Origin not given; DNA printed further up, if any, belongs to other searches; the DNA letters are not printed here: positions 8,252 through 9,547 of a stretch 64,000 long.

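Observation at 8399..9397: Medium subunit carries the HcrB-type [4Fe-4S] insertion (C-x15-C-x7-C-x8-C)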

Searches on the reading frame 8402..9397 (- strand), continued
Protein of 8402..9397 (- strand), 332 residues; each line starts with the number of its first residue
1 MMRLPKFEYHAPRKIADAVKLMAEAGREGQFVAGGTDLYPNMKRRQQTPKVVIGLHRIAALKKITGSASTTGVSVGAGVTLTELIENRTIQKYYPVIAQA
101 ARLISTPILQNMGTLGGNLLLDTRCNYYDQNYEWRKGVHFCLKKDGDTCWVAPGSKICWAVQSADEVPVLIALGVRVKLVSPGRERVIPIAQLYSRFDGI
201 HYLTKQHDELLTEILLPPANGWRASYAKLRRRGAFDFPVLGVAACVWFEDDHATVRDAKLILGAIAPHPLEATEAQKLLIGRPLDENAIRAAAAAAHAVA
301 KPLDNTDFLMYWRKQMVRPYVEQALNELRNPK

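Call 16: find_encoding_contigs(protein=P0013, flank=10000, max_places=2)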
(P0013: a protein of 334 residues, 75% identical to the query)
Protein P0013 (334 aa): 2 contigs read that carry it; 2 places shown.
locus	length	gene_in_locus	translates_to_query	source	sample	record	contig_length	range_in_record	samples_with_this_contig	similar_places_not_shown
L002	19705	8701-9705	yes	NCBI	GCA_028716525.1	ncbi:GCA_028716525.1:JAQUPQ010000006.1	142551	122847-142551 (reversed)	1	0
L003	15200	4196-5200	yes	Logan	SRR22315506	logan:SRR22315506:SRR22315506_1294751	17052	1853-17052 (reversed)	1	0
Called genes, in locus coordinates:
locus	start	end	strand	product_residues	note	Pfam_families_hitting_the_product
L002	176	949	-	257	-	PF01381:HTH_3, PF13560:HTH_31 (faint), PF01202:SKI, PF13238:AAA_18 (weak)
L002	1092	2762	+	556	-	PF00378:ECH_1, PF16113:ECH_2 (weak)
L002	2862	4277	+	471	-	-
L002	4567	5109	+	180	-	PF00111:Fer2, PF01799:Fer2_2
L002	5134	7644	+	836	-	PF01315:Ald_Xan_dh_C, PF02738:MoCoBD_1, PF20256:MoCoBD_2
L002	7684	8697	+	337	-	PF00291:PALP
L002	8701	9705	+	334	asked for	PF00941:FAD_binding_5, PF03450:CO_deh_flav_C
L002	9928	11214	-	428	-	PF05167:DUF711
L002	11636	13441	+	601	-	PF00989:PAS, PF08448:PAS_4, PF13188:PAS_8 (weak), PF08447:PAS_3, PF13426:PAS_9 (weak), PF00512:HisKA, PF02518:HATPase_c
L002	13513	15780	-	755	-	PF04389:Peptidase_M28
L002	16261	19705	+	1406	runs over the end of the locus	PF00069:Pkinase, PF07714:PK_Tyr_Ser-Thr, PF03109:ABC1, PF20703:nSTAND1, PF23381:Beta-prop_IFT122_1st, PF23414:Beta-prop_EML_2, PF24105:Beta-prop_CAF1B_HIR1, PF24780:WD40_MABP1-WDR62_1st, +83 more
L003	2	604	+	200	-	?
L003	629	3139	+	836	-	PF01315:Ald_Xan_dh_C, PF02738:MoCoBD_1, PF20256:MoCoBD_2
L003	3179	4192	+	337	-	PF00291:PALP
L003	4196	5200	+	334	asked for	PF00941:FAD_binding_5, PF03450:CO_deh_flav_C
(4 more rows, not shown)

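Call 30: find_related_loci(query=A1, collection=genome_contigs, flank=10000)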
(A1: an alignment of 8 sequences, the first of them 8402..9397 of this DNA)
Query A1 (332 aa) in genome_contigs; peptide patterns used: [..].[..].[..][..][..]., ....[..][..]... (x = any residue, [..] = any of these).
600 stretches matched a pattern (row limit reached: there are more); 589 encode a relative of the query (tblastn E <= 1e-3); the best 80 are kept; 80 distinct loci.
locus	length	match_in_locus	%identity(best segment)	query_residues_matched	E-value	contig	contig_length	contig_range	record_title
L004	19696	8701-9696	75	1-332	3e-170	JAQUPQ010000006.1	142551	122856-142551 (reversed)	MAG: Terriglobia bacterium isolate STD1_3 NODE_218_length_142551_cov_5.401519_Sandtown_D1, whole genome shotgun sequence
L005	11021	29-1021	65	1-328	7e-145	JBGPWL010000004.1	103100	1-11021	MAG: Pyrinomonadaceae bacterium isolate OBJ1_062018_090_65 k141_1989885_length_103100_cov_20.4656, whole genome shotgun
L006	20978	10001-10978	66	1-329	3e-143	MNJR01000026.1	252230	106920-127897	MAG: Acidobacteria bacterium 13_1_20CM_3_53_8 13_1_20cm_3_scaffold_2, whole genome shotgun sequence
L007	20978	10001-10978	65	1-329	1e-142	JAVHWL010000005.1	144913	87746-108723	MAG: Acidobacteriota bacterium isolate BP_24 scaffold_3112815, whole genome shotgun sequence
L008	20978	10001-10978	65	1-329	1e-142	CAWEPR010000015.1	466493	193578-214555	MAG: uncultured Acidobacteriota bacterium isolate MFD01916.bin.2.121 genome assembly, contig: contig_4809, whole genome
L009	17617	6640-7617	65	1-329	3e-142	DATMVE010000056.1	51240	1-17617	MAG TPA_asm: Pyrinomonadaceae bacterium isolate SMAG_U13060 k141_338238, whole genome shotgun sequence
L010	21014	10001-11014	61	1-327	5e-142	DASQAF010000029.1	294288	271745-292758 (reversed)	MAG TPA_asm: Pyrinomonadaceae bacterium isolate SMAG_U11638 k141_335564, whole genome shotgun sequence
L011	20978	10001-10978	65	1-329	2e-141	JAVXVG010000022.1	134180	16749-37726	MAG: Acidobacteriota bacterium isolate BP_34 scaffold_1037584, whole genome shotgun sequence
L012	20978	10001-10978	65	1-329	3e-141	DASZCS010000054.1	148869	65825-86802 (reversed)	MAG TPA_asm: Pyrinomonadaceae bacterium isolate SMAG_U6448 k141_268213, whole genome shotgun sequence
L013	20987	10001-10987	64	1-332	8e-141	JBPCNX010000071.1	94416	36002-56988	MAG: Pyrinomonadaceae bacterium isolate TH_ant_mag_141 S1Ck127_6629171_flag_0_multi_20.9979_len_94416, whole genome shot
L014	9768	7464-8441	65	1-329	9e-141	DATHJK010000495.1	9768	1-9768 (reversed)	MAG TPA_asm: Pyrinomonadaceae bacterium isolate SMAG_U12550 k141_39739, whole genome shotgun sequence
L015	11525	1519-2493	65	1-329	4e-140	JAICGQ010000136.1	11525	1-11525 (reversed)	MAG: Pyrinomonadaceae bacterium isolate CK_bin.6 k141_90012_length_11525_cov_13.4994, whole genome shotgun sequence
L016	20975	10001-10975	63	1-328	1e-139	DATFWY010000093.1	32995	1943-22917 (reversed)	MAG TPA_asm: Blastocatellia bacterium isolate SMAG_U9503 k141_13659823, whole genome shotgun sequence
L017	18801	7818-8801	66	1-331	8e-140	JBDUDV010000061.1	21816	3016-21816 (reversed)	MAG: Acidobacteriota bacterium isolate cluster4_bin.8 NODE_4143_length_21816_cov_9.705298, whole genome shotgun sequence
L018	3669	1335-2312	63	1-329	1e-143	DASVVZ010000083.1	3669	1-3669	MAG TPA_asm: Pyrinomonadaceae bacterium isolate SMAG_U3357 k141_333773, whole genome shotgun sequence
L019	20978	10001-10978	63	1-329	2e-139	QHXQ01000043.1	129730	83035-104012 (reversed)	MAG: Acidobacteria bacterium isolate gp4 AA16 14_0919_09_20cm_scaffold_50_curated, whole genome shotgun sequence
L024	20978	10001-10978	63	1-330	3e-138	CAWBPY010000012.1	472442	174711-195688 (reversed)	MAG: uncultured Acidobacteriota bacterium isolate MFD09206.bin.1.119 genome assembly, contig: contig_6428, whole genome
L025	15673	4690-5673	64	1-332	2e-138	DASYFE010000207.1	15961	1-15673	MAG TPA_asm: Pyrinomonadaceae bacterium isolate SMAG_U5005 k141_2024366, whole genome shotgun sequence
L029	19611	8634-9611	63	1-329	3e-137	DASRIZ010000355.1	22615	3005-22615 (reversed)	MAG TPA_asm: Blastocatellia bacterium isolate SMAG_U10123 k141_2675785, whole genome shotgun sequence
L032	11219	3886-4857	64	1-328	9e-137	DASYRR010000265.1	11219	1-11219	MAG TPA_asm: Pyrinomonadaceae bacterium isolate SMAG_U4516 k141_617673, whole genome shotgun sequence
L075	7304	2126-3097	59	1-328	4e-119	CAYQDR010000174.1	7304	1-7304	MAG TPA_asm: uncultured bacterium isolate binchicken_co21_484 genome assembly, contig: NODE_10757_length_7304_cov_14.937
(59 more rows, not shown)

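Call 40: predict_structure(alignment_id=A2)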
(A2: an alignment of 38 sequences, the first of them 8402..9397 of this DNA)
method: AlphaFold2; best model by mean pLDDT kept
length: 332 residues; sequences in the alignment: 38
mean_pLDDT: 73.4   pTM: 0.80
mean pLDDT of the five models: 73.4, 71.6, 71.6, 70.8, 64.4
residues with pLDDT >= 90: 131; 70-90: 80; 50-70: 47; < 50: 74
segments of 3 or more residues with pLDDT < 50: 1-4, 32-34, 36-47, 122-163, 198-203, 234-236, 304-306
pLDDT, mean of each block of 10 residues (from residue 1): 60 91 72 48 45 81 94 92 92 93 69 71 35 29 32 30 69 94 91 63 68 92 87 53 93 94 72 96 96 91 55 83 93 57
secondary structure, 60 per line:
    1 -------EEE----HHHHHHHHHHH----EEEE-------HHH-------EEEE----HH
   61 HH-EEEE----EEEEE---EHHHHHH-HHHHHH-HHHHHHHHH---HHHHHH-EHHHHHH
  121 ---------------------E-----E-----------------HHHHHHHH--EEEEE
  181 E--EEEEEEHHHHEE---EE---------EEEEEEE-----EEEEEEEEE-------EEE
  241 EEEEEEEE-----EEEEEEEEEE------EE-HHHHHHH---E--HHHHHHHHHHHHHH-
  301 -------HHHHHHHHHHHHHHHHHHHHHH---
elements in order: E8-10 H15-25 E30-33 E51-54 H59-62 E64-67 E72-76 H81-86 H88-93 H95-103 H107-112 H115-120 H166-173 E176-181 E184-189 H190-193 E210-216 E222-230 E238-248 E254-263 H273-279 H286-299 H308-329

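Call 43: fold_search(model_id=the predicted structure, library=pdb)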
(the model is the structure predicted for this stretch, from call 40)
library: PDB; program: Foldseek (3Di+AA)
matches with E <= 10: 402; with E <= 0.001: 83
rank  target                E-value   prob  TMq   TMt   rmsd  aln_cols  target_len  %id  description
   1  1rm6_B                7.9e-24  1.00  0.75  0.77   7.2       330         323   33  Structure of 4-hydroxybenzoyl-CoA reductase from Thauera aromatica (released 2004-12-21)
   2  1ffu_C                1.6e-22  1.00  0.73  0.83   4.1       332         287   27  CARBON MONOXIDE DEHYDROGENASE FROM HYDROGENOPHAGA PSEUDOFLAVA WHICH LACKS THE MO-PYRANOPTERIN MOIETY OF THE MOLYBDENUM (released 2000-09-15)
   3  1n61_C                2.0e-22  1.00  0.74  0.84   3.4       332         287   27  Crystal Structure of the Cu,Mo-CO Dehydrogenase (CODH); Dithionite reduced state (released 2002-12-18)
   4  1ffv_C                2.5e-22  1.00  0.73  0.84   3.9       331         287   27  CARBON MONOXIDE DEHYDROGENASE FROM HYDROGENOPHAGA PSEUDOFLAVA (released 2000-09-15)
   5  1n60_C                2.6e-22  1.00  0.74  0.84   3.4       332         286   27  Crystal Structure of the Cu,Mo-CO Dehydrogenase (CODH); Cyanide-inactivated Form (released 2002-12-18)
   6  1zxi_F                6.7e-22  1.00  0.73  0.84   4.1       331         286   27  Reconstituted CO dehydrogenase from Oligotropha carboxidovorans (released 2005-10-11)
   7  1zxi_C                1.5e-21  1.00  0.73  0.83   4.2       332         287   27  Reconstituted CO dehydrogenase from Oligotropha carboxidovorans (released 2005-10-11)
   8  3hrd_G                2.4e-21  1.00  0.76  0.86   3.3       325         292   20  Crystal structure of nicotinate dehydrogenase (released 2009-06-30)
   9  3hrd_C                4.3e-21  1.00  0.76  0.86   3.3       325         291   21  Crystal structure of nicotinate dehydrogenase (released 2009-06-30)
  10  4zoh_B                4.7e-20  1.00  0.71  0.85   3.5       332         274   24  Crystal structure of glyceraldehyde oxidoreductase (released 2016-02-03)
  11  8uem_B                6.3e-20  1.00  0.72  0.82   4.1       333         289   23  The CryoEM structure of the high affinity Carbon monoxide dehydrogenase from Mycobacterium smegmatis (released 2024-10-16)
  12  1t3q_C                8.0e-20  1.00  0.70  0.80   4.1       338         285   20  Crystal structure of quinoline 2-Oxidoreductase from Pseudomonas Putida 86 (released 2004-09-14)
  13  7dqx_E                1.3e-18  1.00  0.74  0.84   3.4       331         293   24  Crystal structure of xanthine dehydrogenase family protein (released 2022-01-26)
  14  5y6q_B                4.8e-18  1.00  0.71  0.71   6.4       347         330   22  Crystal structure of an aldehyde oxidase from Methylobacillus sp. KY4400 (released 2018-01-24)
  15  2w3r_A                2.1e-17  1.00  0.69  0.52   4.7       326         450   20  Crystal Structure of Xanthine Dehydrogenase (desulfo form) from Rhodobacter capsulatus in complex with hypoxanthine (released 2008-12-23)
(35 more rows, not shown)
